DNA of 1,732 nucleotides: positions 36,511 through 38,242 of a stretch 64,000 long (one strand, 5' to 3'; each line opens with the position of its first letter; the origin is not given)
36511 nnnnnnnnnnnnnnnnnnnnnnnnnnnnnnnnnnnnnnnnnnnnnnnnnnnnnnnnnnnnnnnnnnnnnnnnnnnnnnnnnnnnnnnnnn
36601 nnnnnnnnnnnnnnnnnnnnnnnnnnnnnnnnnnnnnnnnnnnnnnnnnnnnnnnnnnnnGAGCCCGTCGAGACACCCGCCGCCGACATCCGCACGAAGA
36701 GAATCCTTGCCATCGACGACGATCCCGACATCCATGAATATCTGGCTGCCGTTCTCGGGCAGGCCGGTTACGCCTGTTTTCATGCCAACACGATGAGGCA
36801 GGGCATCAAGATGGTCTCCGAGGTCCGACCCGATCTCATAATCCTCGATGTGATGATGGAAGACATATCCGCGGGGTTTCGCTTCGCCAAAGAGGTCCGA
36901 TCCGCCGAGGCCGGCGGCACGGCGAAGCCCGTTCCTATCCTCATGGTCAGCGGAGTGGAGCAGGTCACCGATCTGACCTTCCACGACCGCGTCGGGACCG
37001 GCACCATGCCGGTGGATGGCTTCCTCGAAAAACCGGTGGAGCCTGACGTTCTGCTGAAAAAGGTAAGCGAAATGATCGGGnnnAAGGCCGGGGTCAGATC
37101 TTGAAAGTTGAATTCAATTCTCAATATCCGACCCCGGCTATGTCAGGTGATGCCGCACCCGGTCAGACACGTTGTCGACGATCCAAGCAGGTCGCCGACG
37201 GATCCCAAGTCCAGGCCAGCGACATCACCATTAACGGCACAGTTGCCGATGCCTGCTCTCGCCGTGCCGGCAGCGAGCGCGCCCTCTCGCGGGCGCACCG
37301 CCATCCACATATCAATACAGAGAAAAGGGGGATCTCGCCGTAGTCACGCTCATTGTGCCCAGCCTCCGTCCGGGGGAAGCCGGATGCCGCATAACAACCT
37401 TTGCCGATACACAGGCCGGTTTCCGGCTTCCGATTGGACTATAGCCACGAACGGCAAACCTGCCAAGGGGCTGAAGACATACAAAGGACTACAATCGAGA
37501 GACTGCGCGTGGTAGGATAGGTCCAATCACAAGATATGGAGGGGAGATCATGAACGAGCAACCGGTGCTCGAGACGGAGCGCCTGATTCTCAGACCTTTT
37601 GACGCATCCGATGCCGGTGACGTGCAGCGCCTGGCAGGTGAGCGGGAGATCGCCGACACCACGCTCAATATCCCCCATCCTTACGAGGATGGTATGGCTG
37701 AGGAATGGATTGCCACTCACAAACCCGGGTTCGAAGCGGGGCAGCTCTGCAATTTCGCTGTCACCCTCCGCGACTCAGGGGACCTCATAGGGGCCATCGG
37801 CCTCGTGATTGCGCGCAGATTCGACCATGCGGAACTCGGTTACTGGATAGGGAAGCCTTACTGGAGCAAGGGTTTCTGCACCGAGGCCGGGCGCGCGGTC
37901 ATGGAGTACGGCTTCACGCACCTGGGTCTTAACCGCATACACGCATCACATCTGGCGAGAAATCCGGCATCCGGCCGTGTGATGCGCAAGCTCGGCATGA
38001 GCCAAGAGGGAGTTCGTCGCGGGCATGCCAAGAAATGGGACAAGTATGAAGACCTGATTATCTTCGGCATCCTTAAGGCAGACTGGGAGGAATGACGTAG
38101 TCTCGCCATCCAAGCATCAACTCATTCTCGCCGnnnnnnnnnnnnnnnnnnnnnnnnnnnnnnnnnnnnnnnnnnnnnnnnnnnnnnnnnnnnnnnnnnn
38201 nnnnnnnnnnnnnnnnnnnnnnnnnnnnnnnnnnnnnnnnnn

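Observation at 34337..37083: Acetate kinase fused to a receiver domain, translationally coupled to a sensor-less REC-histidine kinase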

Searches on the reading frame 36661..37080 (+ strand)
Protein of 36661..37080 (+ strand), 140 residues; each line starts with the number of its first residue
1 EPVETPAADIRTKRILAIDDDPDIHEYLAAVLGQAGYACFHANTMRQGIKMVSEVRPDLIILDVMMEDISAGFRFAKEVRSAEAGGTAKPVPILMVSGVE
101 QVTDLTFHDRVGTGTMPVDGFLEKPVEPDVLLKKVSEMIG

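Call 20: find_homologous_proteins(query=window:36661-37080:+, max_evalue=0.00001)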
Query window:36661-37080:+ (140 aa): 638 proteins with E <= 0.00001 among 758 candidates; the best 120 are listed.
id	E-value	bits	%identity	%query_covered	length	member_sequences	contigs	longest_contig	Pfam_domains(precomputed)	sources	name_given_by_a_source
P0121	9.4e-65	235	80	99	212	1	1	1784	PF00871.24,PF00072.31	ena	-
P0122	7.2e-56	206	72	99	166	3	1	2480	PF00072.31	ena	-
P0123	2.9e-44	169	86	69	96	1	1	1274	PF00072.31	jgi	jgi:CheY-like chemotaxis protein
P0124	8.5e-43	164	61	84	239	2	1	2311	PF00871.24,PF00072.31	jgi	jgi:CheY-like chemotaxis protein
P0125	3.6e-37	146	54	91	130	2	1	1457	PF00072.31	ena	-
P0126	1.1e-35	141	51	91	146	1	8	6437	PF00072.31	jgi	jgi:two-component system OmpR family response regulator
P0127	1.2e-35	141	52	91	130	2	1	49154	PF00072.31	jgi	jgi:CheY-like chemotaxis protein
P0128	7.7e-34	135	49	91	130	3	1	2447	PF00072.31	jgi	jgi:DNA-binding response OmpR family regulator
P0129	9.7e-34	134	55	91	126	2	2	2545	PF00072.31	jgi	-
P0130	1.1e-33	134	52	91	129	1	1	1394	PF00072.31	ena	-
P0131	4.7e-33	132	50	92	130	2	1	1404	PF00072.31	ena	-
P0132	3.2e-32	130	46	91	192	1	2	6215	PF00072.31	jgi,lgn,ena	-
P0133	4.0e-32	129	53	91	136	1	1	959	PF00072.31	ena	-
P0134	4.4e-32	129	46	91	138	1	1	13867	PF00072.31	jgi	-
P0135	5.0e-32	129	49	90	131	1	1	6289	PF00072.31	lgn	-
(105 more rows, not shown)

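Call 48: search_solved_structures(query=window:36661-37080:+, max_evalue=0.000001)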
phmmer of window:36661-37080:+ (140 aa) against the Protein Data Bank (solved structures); distinct sequences matched with E-value up to 0.000001: 22.
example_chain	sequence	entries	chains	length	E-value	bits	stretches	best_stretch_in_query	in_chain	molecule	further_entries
9xzo_A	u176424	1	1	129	9.3e-11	45.5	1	14-140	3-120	De novo protein M1X0B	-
3q9s_A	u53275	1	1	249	4.5e-09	40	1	11-136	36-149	DNA-binding response regulator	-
4ja2_A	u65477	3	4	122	4.6e-09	40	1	12-106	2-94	Response regulator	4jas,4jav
3gt7_A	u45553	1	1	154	1.1e-08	38.8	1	11-135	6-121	Sensor protein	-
9dvt_R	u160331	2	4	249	1.9e-08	38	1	13-137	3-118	DNA-binding dual master transcriptional regulator RpaA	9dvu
4hnr_A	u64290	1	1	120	1.9e-08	38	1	14-136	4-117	Chemotaxis protein CheY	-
4h60_A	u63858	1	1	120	2e-08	37.9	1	14-136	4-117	Chemotaxis protein CheY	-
8fk2_A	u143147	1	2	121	2.7e-08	37.5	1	13-134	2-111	Putative response regulator CovR VicR-like protein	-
3f6p_A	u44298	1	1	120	3.6e-08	37.1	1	13-126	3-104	Transcriptional regulatory protein yycF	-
2zwm_A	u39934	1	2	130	4.6e-08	36.7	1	13-125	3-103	Transcriptional regulatory protein yycF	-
1zes_A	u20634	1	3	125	5.6e-08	36.5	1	13-136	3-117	Phosphate regulon transcriptional regulatory protein phoB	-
1b00_A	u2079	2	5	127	5.9e-08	36.4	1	13-136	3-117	PHOSPHATE REGULON TRANSCRIPTIONAL REGULATORY PROTEIN PHOB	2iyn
3t6k_A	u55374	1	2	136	8.3e-08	35.9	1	13-138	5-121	Response regulator receiver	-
3nhz_A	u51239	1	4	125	1.2e-07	35.4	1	10-135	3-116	Two component system transcriptional regulator mtrA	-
6azr_B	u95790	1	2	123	1.2e-07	35.4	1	12-106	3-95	Chemotaxis regulator-transmits chemoreceptor signals to flagelllar motor components CheY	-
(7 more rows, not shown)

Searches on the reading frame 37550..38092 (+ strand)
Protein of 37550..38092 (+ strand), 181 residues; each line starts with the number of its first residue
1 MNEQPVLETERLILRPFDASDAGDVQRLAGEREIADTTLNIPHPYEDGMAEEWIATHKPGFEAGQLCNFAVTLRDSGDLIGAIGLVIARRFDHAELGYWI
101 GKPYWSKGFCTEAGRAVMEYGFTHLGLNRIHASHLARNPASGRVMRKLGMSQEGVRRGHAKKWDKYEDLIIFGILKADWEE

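Call 3: search_protein_families(library=pfam, proteins=[window:37550-38092:+], max_evalue=0.01)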
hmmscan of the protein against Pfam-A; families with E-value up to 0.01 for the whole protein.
window:37550-38092:+ (181 aa): 3 families
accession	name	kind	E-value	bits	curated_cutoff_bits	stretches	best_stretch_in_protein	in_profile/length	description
PF13302.13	Acetyltransf_3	-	5.6e-37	127.9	25.4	1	11-150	1-137/138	Acetyltransferase (GNAT) domain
PF00583.31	Acetyltransf_1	-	1.6e-08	35.3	20.7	1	46-150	17-116/116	Acetyltransferase (GNAT) family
PF13420.13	Acetyltransf_4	-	0.0018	18.7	24.3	1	45-169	32-153/155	Acetyltransferase (GNAT) domain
